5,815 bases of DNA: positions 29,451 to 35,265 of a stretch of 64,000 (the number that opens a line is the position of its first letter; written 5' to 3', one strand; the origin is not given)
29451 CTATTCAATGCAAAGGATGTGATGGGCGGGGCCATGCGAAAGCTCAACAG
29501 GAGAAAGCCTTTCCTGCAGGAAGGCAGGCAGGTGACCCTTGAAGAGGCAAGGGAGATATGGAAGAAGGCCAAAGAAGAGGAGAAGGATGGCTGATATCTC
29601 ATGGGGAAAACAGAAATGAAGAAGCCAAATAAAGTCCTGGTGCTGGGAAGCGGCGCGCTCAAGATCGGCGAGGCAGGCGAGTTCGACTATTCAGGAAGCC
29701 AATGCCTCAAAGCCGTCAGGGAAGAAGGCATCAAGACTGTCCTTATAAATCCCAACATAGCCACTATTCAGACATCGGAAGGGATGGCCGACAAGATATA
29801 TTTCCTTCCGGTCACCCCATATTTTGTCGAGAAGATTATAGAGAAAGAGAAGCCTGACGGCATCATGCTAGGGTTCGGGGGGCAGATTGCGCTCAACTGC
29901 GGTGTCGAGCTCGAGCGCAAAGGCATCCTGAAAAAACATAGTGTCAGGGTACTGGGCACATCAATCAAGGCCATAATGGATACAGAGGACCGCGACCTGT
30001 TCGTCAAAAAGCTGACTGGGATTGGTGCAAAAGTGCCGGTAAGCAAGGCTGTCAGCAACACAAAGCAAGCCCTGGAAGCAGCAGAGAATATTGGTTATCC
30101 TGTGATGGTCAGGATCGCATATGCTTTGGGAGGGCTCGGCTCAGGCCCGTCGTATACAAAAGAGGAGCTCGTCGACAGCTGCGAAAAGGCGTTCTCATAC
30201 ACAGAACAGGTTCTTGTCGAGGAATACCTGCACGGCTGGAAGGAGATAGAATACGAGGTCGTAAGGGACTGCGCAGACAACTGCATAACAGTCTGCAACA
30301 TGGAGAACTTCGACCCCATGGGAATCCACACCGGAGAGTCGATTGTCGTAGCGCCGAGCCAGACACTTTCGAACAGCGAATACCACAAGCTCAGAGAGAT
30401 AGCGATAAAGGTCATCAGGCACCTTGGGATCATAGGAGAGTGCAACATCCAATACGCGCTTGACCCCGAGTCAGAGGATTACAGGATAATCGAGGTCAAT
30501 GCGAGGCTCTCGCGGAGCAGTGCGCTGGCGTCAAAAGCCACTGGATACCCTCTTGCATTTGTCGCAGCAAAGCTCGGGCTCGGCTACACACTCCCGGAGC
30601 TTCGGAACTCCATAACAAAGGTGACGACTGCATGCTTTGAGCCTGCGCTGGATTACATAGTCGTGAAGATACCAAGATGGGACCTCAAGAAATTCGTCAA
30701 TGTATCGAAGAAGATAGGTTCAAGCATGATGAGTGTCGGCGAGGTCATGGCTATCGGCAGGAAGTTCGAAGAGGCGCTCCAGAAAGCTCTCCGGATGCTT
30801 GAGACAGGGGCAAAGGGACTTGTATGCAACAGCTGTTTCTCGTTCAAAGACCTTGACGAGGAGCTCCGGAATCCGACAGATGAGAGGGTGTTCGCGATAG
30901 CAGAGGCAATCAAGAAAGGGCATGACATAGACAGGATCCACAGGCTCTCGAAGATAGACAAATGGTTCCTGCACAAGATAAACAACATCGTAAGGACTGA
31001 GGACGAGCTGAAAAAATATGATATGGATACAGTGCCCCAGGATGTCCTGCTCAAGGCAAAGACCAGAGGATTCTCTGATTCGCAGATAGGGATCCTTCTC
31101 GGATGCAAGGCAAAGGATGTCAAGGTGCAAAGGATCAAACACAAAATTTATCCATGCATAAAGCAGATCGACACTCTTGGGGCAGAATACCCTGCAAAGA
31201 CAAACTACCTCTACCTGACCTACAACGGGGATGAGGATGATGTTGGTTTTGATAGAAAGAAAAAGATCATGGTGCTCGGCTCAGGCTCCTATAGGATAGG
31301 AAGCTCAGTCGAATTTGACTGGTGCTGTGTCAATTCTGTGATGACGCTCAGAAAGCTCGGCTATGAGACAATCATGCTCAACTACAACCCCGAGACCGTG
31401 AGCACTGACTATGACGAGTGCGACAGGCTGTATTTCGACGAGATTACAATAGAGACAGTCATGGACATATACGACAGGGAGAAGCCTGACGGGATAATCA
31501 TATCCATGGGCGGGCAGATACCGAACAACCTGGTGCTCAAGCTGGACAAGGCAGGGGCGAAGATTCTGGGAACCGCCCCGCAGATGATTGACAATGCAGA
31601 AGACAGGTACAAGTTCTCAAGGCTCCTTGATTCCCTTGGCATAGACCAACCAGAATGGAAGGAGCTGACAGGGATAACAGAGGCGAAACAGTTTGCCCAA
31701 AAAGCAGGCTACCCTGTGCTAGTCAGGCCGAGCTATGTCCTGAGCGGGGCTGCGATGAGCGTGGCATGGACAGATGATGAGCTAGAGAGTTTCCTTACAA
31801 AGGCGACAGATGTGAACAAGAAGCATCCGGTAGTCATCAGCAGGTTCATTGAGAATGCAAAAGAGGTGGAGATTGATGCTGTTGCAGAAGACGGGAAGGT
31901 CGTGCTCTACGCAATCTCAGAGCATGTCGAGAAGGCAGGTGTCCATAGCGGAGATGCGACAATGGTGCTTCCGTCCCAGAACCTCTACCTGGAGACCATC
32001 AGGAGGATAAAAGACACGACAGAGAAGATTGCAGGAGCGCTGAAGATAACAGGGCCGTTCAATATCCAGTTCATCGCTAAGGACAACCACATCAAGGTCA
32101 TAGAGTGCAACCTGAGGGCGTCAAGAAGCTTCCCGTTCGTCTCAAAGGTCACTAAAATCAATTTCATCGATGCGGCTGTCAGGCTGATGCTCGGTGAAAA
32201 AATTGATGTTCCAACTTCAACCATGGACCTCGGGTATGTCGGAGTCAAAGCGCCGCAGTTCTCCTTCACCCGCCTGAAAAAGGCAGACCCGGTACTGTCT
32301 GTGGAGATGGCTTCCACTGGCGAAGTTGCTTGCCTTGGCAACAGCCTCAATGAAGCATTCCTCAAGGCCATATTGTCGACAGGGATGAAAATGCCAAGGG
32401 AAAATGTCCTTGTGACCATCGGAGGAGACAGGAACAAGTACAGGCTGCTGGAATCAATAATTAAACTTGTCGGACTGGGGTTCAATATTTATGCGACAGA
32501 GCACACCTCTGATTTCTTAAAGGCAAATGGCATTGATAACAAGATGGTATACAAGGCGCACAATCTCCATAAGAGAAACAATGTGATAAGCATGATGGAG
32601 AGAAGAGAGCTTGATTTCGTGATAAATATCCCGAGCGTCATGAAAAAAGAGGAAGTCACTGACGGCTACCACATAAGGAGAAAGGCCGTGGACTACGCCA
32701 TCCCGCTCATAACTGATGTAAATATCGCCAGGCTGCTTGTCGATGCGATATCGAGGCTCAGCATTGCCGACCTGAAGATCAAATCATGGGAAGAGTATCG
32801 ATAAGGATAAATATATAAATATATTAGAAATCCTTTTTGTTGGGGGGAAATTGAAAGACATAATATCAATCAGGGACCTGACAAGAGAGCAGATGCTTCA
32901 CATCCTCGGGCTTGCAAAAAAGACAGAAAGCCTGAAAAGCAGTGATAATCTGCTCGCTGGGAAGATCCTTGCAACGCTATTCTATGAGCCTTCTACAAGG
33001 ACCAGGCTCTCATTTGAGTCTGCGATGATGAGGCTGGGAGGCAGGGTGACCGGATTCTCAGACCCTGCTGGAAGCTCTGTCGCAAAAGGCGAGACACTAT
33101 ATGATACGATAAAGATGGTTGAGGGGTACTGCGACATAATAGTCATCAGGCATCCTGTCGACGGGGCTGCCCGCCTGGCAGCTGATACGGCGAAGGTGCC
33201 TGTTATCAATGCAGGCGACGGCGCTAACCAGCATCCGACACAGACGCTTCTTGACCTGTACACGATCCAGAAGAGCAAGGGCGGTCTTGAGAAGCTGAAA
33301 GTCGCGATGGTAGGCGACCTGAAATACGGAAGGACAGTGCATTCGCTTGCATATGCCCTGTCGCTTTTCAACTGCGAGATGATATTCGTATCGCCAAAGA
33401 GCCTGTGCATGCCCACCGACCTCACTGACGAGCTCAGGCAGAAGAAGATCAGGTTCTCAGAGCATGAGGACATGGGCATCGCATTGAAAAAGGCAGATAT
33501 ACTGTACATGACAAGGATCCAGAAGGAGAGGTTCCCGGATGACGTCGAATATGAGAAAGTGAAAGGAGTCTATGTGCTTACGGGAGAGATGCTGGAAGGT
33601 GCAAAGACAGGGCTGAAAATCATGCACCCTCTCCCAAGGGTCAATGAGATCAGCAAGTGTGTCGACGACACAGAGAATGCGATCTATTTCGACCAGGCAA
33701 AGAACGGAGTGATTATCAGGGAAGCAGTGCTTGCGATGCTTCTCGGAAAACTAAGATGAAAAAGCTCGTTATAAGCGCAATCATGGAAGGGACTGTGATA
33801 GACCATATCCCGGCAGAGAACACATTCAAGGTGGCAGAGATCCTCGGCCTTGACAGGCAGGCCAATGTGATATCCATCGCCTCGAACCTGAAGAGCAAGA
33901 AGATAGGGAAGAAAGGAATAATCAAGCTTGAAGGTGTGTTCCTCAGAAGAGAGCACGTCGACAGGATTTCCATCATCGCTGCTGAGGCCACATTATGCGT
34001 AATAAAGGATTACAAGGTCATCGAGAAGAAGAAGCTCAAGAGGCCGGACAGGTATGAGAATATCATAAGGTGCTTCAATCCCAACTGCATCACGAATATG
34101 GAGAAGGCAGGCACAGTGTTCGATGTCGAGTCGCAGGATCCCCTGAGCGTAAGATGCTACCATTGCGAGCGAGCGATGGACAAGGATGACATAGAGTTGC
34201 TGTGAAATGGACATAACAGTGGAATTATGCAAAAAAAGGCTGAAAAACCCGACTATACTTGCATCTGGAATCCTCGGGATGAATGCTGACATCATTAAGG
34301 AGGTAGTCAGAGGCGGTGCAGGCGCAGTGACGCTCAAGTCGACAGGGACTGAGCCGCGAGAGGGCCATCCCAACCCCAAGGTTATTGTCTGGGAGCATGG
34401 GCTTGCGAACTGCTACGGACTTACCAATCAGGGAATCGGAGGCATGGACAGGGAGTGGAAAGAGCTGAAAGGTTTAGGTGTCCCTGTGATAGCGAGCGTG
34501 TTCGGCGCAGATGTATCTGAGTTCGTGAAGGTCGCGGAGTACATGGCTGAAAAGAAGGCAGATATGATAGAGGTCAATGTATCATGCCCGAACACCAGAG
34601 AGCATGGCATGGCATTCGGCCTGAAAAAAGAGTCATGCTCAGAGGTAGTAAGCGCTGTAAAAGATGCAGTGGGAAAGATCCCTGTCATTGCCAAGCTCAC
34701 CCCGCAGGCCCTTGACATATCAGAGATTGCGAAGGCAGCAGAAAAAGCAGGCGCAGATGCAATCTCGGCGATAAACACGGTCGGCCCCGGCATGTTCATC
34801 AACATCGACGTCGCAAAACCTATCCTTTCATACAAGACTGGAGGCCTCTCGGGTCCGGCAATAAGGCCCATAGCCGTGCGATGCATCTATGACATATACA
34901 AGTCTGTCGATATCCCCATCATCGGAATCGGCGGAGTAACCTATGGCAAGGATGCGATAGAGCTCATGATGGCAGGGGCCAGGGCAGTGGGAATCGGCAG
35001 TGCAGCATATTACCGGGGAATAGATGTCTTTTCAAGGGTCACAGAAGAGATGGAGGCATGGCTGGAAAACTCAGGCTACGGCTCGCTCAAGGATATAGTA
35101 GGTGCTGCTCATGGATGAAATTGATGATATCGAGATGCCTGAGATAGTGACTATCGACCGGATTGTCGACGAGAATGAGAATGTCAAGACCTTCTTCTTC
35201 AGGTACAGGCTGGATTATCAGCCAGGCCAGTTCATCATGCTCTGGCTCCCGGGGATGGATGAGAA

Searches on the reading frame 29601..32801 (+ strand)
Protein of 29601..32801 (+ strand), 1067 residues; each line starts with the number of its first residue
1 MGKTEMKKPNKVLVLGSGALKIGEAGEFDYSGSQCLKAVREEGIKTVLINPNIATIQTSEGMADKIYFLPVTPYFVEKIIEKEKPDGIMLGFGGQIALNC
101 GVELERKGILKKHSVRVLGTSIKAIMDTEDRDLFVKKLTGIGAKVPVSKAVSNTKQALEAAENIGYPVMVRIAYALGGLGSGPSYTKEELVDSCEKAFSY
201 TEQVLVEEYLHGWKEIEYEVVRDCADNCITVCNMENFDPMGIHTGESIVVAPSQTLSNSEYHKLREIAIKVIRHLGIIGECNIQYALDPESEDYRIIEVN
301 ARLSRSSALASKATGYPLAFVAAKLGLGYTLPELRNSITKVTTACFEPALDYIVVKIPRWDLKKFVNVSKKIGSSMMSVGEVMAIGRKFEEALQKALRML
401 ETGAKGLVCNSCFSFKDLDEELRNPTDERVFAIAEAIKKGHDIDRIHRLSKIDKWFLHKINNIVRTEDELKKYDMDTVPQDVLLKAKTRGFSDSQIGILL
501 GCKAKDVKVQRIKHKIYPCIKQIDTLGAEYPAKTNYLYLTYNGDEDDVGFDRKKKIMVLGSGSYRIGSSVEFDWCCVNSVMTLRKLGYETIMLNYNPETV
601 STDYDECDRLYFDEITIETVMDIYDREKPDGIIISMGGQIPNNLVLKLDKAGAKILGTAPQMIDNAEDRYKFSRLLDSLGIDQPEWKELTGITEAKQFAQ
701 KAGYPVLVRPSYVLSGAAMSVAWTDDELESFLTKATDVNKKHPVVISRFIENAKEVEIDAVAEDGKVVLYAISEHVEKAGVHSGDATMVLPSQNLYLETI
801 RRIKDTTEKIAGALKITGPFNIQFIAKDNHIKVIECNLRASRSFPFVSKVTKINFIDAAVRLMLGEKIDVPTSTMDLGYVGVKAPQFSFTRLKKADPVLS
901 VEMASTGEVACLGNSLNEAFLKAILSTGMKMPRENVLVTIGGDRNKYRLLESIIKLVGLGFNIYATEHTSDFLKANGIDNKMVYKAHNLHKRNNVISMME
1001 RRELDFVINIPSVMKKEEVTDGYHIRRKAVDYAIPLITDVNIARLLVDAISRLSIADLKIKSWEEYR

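Call 10: search_protein_families(library=pfam, proteins=[window:29601-32801:+], max_evalue=0.001)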
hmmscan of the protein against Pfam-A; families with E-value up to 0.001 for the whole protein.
window:29601-32801:+ (1067 aa): 10 families
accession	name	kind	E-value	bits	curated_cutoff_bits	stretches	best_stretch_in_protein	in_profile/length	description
PF02786.22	CPSase_L_D2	-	1.2e-108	361.9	19.8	2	130-333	1-210/211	Carbamoyl-phosphate synthase L chain, ATP binding domain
PF25596.1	CPSase_L_D1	-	9.8e-92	303.3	27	2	553-664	2-117/118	Carbamoyl phosphate synthase preATP-grasp domain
PF02787.25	CPSase_L_D3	-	1.9e-29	101.9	26.6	1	420-498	1-78/80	Carbamoyl-phosphate synthetase large chain, oligomerisation domain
PF07478.18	Dala_Dala_lig_C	-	2e-20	73.6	24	2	154-301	24-174/204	D-ala D-ala ligase C-terminus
PF02142.27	MGS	-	4.2e-18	65.7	24.1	1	949-1038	2-94/94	MGS-like domain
PF02222.28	ATP-grasp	-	5.7e-17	62.4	27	2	675-839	2-162/179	ATP-grasp domain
PF15632.11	ATPgrasp_Ter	-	1.8e-13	50.8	29.1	1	748-874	9-120/131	ATP-grasp in the biosynthetic pathway with Ter operon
PF02655.19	ATP-grasp_3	-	1.2e-08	35.6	23.2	0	666-839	1-156/160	ATP-grasp domain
PF01071.24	GARS_A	-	0.00016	22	27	0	674-774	8-112/194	Phosphoribosylglycinamide synthetase, ATP-grasp (A) domain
PF13549.11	ATP-grasp_5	-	0.00056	19.8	27.6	0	139-173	20-54/221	ATP-grasp domain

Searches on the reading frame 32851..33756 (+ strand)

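Call 10: search_protein_families(library=pfam, proteins=[window:32851-33756:+], max_evalue=0.001)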
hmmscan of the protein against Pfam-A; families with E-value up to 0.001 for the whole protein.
window:32851-33756:+ (302 aa): 2 families
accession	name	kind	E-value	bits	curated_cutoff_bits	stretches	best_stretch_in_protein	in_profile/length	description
PF02729.26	OTCace_N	-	7.4e-49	166.1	29.9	1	2-140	1-147/148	Aspartate/ornithine carbamoyltransferase, carbamoyl-P binding domain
PF00185.30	OTCace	-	1.5e-32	113.2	29.4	1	148-297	2-157/157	Aspartate/ornithine carbamoyltransferase, Asp/Orn binding domain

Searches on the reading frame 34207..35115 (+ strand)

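Call 10: search_protein_families(library=pfam, proteins=[window:34207-35115:+], max_evalue=0.001)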
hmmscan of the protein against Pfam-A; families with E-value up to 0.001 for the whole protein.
window:34207-35115:+ (303 aa): 2 families
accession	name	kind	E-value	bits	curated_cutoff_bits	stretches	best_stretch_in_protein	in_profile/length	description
PF01180.27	DHO_dh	-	3.4e-72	243.5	27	1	4-285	3-290/291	Dihydroorotate dehydrogenase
PF01207.24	Dus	-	3.9e-11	43.1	20.4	1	92-186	54-155/311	Dihydrouridine synthase (Dus)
